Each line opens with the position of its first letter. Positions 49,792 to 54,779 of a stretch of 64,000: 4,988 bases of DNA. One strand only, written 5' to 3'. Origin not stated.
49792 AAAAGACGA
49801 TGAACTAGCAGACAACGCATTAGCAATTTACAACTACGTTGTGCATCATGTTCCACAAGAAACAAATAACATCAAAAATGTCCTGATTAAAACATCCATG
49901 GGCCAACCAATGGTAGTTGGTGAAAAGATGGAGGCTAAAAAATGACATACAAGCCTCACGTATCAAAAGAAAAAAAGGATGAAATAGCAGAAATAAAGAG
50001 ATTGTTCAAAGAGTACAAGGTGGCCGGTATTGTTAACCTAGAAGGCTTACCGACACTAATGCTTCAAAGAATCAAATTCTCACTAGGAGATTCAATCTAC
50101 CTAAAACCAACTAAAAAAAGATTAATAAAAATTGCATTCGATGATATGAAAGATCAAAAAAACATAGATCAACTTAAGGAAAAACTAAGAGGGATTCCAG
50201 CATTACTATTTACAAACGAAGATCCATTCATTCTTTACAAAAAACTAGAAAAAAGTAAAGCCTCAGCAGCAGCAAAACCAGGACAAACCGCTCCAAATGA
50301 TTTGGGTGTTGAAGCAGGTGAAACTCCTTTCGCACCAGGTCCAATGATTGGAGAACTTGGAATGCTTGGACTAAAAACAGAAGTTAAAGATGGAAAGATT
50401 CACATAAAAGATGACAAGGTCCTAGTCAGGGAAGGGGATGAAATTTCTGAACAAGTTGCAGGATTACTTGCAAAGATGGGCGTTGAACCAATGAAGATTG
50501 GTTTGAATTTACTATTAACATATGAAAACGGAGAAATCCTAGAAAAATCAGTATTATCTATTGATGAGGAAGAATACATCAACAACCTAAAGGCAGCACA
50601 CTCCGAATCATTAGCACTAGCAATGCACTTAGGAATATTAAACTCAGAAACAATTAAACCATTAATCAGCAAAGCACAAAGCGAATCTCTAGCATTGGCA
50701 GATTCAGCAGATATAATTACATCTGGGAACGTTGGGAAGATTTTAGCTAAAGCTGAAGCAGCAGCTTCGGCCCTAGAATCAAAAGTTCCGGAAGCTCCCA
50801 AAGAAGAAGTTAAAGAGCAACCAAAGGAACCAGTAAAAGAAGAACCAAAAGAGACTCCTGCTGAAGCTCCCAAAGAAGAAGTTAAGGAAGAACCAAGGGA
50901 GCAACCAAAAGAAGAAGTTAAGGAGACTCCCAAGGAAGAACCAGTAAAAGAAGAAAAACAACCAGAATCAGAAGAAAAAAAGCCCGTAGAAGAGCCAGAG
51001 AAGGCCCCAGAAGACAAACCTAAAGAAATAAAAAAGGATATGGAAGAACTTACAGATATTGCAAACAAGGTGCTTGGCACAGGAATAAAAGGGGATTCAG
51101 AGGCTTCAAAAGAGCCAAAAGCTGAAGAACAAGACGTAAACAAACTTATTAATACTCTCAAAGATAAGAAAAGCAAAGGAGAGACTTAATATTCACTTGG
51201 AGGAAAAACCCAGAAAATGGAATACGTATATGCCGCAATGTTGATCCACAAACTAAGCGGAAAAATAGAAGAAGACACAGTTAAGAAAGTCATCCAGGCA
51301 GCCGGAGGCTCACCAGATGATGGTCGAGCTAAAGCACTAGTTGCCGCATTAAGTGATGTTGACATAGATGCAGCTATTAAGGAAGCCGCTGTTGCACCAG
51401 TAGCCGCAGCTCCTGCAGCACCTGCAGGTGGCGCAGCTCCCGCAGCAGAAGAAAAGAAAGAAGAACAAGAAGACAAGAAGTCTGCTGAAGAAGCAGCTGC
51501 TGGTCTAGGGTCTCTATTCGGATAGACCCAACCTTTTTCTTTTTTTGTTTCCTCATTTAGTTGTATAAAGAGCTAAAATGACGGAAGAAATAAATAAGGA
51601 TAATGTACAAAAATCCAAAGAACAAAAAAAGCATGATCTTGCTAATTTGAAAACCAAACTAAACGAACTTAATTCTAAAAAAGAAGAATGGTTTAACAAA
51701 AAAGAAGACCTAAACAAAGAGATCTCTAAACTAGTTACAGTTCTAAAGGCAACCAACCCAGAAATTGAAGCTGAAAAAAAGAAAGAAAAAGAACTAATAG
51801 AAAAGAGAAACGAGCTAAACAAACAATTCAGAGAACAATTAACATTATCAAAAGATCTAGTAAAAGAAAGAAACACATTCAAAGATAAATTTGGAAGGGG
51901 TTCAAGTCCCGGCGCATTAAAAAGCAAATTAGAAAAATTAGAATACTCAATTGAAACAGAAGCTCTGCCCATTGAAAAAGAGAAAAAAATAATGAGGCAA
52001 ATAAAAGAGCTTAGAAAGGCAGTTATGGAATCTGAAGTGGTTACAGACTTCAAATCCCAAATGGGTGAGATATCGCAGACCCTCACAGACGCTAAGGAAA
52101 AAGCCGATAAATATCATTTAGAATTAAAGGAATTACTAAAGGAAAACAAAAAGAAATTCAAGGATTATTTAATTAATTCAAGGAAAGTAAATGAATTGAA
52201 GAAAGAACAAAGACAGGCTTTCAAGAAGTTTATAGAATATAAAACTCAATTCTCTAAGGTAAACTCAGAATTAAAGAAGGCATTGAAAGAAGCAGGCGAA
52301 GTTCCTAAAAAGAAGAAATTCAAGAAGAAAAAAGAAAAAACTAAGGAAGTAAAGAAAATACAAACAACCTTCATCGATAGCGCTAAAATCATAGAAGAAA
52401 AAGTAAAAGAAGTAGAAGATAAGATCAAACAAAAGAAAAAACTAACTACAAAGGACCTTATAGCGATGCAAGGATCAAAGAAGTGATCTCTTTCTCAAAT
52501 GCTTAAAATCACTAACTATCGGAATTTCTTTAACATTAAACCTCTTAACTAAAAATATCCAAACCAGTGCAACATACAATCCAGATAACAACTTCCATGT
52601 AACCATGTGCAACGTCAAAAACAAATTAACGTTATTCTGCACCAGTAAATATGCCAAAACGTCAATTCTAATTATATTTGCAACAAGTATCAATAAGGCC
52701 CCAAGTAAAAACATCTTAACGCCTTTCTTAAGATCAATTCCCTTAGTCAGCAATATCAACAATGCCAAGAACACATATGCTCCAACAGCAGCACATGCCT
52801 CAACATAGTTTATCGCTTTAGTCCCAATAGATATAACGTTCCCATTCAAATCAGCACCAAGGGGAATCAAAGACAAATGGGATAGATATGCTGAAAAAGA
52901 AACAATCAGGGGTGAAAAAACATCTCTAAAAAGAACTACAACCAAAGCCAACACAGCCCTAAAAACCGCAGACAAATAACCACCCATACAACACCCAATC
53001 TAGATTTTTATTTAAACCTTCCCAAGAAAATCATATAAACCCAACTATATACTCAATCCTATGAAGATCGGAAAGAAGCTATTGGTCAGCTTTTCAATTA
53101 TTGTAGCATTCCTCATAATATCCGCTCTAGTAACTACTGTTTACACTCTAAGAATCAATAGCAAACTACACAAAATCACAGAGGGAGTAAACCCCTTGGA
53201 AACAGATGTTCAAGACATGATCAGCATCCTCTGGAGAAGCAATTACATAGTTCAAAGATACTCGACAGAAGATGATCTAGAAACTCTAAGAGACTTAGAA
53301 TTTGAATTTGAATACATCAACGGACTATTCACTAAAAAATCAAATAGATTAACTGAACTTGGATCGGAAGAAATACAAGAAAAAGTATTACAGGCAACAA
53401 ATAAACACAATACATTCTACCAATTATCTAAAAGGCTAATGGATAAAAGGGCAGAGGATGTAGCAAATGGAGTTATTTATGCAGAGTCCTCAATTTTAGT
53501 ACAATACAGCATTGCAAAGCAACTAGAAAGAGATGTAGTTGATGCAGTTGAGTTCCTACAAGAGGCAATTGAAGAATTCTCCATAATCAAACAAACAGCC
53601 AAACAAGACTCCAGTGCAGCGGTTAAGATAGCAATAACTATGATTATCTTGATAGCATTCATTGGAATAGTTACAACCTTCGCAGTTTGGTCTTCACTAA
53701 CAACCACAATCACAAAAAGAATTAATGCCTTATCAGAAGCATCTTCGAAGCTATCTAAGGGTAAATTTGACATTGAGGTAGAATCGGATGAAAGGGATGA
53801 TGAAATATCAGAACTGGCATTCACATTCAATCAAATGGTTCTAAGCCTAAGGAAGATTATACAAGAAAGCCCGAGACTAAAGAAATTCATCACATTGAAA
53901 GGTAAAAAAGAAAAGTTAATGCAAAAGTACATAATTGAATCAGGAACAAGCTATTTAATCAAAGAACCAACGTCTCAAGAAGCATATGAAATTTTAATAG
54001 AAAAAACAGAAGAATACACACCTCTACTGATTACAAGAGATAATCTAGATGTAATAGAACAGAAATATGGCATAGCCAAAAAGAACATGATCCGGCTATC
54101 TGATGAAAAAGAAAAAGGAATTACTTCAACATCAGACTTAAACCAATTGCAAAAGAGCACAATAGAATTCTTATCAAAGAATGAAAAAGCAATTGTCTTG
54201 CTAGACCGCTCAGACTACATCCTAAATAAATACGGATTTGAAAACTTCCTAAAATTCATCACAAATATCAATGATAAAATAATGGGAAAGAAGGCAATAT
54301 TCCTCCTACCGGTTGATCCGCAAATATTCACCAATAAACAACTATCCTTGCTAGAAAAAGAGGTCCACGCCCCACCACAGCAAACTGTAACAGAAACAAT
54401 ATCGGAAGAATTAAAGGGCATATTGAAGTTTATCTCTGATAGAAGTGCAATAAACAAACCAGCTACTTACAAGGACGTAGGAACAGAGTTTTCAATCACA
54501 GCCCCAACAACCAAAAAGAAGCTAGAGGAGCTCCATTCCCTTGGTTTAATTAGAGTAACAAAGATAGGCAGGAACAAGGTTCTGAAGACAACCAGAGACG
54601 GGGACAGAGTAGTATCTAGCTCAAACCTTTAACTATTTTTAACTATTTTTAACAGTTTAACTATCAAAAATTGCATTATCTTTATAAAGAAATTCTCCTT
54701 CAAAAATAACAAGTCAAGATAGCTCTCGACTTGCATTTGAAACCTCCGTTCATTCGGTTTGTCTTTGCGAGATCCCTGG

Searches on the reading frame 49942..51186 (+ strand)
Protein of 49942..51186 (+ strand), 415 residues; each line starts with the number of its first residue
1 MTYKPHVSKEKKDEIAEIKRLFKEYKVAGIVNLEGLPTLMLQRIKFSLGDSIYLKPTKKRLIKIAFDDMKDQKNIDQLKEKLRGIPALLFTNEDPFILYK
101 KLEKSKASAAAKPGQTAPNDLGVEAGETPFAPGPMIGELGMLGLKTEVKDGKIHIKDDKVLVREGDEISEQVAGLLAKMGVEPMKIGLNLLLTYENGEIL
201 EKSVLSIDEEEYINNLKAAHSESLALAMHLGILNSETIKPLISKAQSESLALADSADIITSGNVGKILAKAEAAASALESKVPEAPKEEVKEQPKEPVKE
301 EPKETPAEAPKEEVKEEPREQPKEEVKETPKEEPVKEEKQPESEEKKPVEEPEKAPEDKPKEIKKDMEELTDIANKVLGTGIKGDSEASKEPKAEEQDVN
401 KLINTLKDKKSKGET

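Call 42: search_protein_families(library=pfam, proteins=[window:49942-51186:+], max_evalue=0.001)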
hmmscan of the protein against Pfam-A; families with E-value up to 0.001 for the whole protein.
window:49942-51186:+ (415 aa): 2 families
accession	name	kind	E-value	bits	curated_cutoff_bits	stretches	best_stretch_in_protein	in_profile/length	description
PF00466.25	Ribosomal_L10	-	4.5e-17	62.4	22.8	1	8-105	3-98/100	Ribosomal protein L10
PF17777.6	RL10P_insert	-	9.5e-16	57.9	29.1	1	111-181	1-71/71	Insertion domain in 60S ribosomal protein L10P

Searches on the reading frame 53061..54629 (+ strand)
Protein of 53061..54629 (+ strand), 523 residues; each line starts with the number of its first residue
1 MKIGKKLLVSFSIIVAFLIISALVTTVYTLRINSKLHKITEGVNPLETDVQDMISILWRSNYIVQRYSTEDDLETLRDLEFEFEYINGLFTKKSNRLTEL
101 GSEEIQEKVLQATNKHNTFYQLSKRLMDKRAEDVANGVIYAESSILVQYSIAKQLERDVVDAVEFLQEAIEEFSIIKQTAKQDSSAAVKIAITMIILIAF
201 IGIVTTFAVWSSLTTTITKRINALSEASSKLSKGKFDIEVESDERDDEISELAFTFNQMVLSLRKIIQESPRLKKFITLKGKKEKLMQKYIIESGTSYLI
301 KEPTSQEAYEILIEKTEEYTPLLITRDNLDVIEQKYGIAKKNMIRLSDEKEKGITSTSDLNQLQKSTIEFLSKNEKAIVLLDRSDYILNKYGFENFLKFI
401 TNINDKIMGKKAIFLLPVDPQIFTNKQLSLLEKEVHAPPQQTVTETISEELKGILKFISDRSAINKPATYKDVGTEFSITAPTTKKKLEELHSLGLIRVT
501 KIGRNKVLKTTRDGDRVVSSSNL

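Call 42: search_protein_families(library=pfam, proteins=[window:53061-54629:+], max_evalue=0.001)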
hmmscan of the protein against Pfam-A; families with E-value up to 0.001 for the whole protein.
window:53061-54629:+ (523 aa): 2 families
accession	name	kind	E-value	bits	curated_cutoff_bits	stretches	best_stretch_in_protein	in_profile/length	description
PF05763.18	DUF835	-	3.1e-24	85.7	33.1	1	306-434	6-135/136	Protein of unknown function (DUF835)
PF00672.30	HAMP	-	8.9e-11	42.4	25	1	214-264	3-52/53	HAMP domain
